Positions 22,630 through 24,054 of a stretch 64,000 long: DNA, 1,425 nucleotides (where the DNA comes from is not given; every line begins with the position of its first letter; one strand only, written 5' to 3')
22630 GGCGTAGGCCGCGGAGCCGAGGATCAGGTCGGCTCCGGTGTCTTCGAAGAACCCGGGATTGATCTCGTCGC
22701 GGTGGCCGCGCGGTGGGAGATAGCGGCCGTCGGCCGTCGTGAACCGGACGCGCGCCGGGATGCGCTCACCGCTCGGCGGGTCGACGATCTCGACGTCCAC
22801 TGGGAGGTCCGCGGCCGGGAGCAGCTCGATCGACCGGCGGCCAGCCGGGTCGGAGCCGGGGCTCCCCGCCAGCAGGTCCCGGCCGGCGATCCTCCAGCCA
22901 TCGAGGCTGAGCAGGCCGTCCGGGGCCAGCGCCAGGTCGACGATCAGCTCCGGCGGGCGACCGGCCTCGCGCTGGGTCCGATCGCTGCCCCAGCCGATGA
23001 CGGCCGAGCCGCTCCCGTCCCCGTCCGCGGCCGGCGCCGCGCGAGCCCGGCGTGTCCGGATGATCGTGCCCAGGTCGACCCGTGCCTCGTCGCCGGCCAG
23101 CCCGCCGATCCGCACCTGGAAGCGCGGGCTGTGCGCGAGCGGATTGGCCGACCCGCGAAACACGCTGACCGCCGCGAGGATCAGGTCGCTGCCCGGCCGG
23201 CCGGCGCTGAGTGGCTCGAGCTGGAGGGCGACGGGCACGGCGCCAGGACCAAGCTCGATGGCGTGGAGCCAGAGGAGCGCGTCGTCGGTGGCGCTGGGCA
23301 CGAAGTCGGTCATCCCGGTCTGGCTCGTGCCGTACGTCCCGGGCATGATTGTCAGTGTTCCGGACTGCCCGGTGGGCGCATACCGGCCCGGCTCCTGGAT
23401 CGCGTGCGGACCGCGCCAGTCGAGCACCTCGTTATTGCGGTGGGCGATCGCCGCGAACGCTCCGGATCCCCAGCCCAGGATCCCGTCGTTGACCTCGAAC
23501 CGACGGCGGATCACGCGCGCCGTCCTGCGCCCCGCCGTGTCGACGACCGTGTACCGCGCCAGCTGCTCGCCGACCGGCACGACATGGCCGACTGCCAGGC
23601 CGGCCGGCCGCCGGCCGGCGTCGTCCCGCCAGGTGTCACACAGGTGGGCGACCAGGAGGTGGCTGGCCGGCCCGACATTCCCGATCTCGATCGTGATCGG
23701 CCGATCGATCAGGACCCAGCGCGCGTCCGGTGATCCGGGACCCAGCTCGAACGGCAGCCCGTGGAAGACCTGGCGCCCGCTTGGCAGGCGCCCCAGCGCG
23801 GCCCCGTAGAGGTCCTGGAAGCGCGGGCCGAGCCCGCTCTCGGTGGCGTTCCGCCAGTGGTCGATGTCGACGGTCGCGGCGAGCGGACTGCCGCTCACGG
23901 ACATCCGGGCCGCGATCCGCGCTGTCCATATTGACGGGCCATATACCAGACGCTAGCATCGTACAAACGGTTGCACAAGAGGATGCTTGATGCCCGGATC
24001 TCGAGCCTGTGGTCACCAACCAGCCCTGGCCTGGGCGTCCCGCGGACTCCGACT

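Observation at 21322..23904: Second full-length copy (860 aa) of the same architecture, head-to-head with a Pot-type importer operon carrying the same operator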

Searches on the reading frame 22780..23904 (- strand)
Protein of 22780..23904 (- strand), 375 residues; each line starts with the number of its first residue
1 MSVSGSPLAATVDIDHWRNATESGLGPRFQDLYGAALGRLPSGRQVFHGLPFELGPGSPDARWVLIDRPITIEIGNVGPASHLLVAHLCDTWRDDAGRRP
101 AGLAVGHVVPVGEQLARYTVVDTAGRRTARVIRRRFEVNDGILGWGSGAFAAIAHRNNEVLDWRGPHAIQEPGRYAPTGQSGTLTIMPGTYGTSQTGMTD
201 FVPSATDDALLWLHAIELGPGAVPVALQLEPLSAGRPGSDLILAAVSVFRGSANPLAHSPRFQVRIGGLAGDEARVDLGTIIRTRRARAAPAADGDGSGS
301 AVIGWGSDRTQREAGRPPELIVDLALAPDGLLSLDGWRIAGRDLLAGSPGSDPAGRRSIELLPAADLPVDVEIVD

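Call 76: search_protein_representatives(protein=window:22780-23904:-)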
Query: 375 residues. Proteins with E-value up to 0.001 (for the whole library): 202; up to 1e-10: 115; up to 1e-30: 33. The best 150 are listed.
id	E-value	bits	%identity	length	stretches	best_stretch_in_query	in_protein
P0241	1.5e-116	406.4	64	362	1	5-314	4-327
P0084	4.6e-106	371.8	52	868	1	6-371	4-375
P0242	1.1e-102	360.7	52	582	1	6-375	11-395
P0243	1.0e-85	304.8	48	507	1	5-373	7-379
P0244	9.7e-83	295.0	45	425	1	6-375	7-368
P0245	2.3e-77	277.3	48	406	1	5-307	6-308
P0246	6.9e-76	272.5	48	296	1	6-290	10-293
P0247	1.8e-75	271.1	48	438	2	75-332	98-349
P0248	1.1e-67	245.4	46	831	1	43-371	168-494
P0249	2.5e-63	231.1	45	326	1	6-309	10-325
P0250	2.1e-61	224.8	52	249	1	6-216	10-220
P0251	1.0e-60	222.5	43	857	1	9-293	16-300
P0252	2.8e-60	221.1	45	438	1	6-310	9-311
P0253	3.1e-57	211.1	49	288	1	95-365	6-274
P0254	4.0e-57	210.7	49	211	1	6-210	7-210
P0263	1.1e-42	163.2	56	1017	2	41-190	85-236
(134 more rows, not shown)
